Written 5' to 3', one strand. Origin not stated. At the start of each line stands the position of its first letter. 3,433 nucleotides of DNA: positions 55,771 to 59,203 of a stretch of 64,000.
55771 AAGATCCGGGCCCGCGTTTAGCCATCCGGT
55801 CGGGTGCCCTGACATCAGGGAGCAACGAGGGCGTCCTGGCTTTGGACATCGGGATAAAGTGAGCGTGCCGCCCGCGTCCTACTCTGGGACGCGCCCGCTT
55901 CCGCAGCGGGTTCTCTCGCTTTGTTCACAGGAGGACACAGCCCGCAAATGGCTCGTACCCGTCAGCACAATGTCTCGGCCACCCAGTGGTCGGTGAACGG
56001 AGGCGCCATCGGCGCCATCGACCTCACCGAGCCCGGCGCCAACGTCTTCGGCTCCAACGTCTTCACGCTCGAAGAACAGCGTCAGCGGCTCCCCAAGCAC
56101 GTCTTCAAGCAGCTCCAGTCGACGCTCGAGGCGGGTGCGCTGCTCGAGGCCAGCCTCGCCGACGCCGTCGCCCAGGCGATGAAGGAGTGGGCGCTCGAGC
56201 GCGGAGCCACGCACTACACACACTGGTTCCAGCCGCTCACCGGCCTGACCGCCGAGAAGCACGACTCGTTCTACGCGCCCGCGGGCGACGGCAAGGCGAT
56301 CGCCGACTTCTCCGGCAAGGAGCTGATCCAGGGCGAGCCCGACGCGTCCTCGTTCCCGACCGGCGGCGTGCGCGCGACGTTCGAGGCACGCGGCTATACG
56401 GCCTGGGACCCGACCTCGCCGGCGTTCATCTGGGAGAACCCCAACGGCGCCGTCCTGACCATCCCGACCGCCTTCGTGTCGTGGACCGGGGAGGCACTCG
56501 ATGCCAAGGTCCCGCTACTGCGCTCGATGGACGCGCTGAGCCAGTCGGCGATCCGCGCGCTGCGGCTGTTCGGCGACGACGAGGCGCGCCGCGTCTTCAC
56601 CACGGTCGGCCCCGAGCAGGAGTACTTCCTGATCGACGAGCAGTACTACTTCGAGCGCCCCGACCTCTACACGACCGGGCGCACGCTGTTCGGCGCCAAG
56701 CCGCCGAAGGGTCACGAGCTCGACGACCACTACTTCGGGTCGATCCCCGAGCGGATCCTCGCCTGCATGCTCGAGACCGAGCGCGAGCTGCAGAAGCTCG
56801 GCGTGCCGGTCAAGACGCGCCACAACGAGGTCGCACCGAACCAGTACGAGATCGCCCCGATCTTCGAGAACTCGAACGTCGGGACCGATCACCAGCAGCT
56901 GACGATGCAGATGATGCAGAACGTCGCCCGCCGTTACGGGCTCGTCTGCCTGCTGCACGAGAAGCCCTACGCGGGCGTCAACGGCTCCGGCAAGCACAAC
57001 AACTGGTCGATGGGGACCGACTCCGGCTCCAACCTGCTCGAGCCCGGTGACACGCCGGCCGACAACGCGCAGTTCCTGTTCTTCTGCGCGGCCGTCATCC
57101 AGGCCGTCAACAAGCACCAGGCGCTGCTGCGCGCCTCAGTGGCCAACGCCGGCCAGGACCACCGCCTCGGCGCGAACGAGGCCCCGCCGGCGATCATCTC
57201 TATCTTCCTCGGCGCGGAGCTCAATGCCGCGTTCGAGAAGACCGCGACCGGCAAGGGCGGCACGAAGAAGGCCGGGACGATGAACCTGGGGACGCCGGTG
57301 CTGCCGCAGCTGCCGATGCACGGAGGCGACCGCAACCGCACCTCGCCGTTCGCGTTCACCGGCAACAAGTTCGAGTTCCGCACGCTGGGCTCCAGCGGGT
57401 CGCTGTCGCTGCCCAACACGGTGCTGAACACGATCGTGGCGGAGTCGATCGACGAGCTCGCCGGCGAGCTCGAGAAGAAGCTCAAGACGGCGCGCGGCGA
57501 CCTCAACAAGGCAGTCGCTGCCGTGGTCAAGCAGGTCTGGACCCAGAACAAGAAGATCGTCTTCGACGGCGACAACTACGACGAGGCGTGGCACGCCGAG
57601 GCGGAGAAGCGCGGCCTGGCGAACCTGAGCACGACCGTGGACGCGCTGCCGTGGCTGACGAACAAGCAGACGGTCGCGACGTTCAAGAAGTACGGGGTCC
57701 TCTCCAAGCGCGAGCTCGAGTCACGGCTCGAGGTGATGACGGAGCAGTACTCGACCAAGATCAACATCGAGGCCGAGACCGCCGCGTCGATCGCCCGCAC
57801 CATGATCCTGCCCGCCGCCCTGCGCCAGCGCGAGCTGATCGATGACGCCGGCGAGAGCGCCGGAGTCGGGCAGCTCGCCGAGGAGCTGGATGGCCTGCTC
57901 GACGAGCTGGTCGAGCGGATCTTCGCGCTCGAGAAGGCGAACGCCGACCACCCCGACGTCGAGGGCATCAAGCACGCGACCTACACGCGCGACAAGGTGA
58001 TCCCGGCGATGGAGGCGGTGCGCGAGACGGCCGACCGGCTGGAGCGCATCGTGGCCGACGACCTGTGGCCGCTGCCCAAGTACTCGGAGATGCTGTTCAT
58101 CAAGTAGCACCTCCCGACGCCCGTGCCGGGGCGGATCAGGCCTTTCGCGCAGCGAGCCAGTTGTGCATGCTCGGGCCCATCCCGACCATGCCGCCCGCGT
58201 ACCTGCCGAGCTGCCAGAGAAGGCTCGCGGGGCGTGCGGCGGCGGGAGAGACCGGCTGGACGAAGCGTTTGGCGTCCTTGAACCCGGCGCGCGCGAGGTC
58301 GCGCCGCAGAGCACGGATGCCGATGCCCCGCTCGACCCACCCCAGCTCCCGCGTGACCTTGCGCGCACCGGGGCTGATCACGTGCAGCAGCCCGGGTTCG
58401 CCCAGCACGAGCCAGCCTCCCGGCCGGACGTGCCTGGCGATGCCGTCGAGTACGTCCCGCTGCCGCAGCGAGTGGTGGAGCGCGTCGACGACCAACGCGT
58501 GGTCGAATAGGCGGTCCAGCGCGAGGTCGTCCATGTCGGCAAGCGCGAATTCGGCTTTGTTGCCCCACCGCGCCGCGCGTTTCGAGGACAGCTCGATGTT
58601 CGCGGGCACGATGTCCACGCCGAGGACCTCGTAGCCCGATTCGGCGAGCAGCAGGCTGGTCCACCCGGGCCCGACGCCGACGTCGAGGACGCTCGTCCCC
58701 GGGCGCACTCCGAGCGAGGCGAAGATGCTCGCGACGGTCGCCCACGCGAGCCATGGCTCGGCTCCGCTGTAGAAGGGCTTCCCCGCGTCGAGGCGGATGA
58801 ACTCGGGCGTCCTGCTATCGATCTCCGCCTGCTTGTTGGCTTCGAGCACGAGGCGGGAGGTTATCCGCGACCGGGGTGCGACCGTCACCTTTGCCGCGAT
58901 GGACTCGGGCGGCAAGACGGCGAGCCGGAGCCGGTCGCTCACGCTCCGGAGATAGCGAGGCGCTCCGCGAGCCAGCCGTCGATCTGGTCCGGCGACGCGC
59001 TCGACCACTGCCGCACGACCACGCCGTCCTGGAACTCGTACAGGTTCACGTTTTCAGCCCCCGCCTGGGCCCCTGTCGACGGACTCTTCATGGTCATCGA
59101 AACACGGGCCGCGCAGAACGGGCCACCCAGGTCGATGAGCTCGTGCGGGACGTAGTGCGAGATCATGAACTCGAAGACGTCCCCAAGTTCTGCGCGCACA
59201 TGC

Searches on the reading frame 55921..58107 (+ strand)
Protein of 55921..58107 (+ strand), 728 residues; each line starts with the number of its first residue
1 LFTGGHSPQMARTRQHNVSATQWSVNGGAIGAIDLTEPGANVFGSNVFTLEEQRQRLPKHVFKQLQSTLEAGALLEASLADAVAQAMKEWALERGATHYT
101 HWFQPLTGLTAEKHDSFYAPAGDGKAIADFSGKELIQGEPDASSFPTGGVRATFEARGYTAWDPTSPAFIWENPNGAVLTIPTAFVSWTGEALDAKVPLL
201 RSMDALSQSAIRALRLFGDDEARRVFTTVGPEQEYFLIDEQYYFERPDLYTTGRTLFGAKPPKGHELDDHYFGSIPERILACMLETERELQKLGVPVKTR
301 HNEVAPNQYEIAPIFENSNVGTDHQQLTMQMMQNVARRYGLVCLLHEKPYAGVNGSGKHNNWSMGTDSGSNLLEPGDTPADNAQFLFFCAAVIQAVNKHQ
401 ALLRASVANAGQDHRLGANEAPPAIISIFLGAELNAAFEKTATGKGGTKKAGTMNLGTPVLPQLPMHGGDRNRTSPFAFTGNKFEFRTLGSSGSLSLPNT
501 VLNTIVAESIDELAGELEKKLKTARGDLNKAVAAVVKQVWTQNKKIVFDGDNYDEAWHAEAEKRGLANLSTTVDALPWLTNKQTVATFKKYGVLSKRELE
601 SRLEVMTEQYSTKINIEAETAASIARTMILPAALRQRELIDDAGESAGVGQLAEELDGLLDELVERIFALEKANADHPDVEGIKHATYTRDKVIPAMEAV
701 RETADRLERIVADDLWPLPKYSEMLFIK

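Call 51: search_protein_families(library=pfam, proteins=[window:55921-58107:+], max_evalue=0.001)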
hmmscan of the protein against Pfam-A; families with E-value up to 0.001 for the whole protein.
window:55921-58107:+ (728 aa): 3 families
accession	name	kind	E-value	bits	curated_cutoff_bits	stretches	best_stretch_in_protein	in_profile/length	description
PF12437.13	GSIII_N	-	1.1e-75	253.1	25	1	41-202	3-160/160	Glutamine synthetase type III N terminal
PF18318.6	Gln-synt_C-ter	-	5.7e-37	126.5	22.7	1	531-638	1-108/118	Glutamine synthetase C-terminal domain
PF00120.29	Gln-synt_C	-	1.7e-18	67.2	24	1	226-407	21-199/344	Glutamine synthetase, catalytic domain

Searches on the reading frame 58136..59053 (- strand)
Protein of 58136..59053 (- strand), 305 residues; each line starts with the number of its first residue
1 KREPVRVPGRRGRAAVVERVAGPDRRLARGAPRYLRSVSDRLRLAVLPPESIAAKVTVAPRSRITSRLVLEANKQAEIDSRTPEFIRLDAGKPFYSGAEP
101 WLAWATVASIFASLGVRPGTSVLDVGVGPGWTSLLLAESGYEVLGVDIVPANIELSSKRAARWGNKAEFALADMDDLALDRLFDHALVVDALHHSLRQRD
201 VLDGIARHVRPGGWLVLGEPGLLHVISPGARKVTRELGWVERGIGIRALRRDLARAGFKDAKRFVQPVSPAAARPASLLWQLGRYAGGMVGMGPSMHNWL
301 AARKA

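Call 51: search_protein_families(library=pfam, proteins=[window:58136-59053:-], max_evalue=0.001)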
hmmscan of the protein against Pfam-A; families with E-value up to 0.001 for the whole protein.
window:58136-59053:- (305 aa): 8 families
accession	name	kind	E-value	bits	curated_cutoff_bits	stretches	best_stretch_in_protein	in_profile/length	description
PF08241.18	Methyltransf_11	-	6.8e-17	62.3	21.2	1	123-217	1-95/95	Methyltransferase domain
PF13649.12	Methyltransf_25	-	1.8e-16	61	27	1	122-213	1-97/97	Methyltransferase domain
PF13489.12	Methyltransf_23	-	1.7e-13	51.1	27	1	117-259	21-160/164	Methyltransferase domain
PF08242.18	Methyltransf_12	-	1.7e-11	45.2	30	1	123-215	1-98/98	Methyltransferase domain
PF13847.12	Methyltransf_31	-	4.2e-11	43.1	27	1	118-221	3-113/145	Methyltransferase domain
PF02353.26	CMAS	-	9.6e-05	22.3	27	1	108-217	52-164/273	Mycolic acid cyclopropane synthetase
PF03848.20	TehB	-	0.00015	21.7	20.4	1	116-214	29-129/193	Tellurite resistance protein TehB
PF06325.19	PrmA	-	0.00028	20.9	22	1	63-217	109-258/296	Ribosomal protein L11 methyltransferase (PrmA)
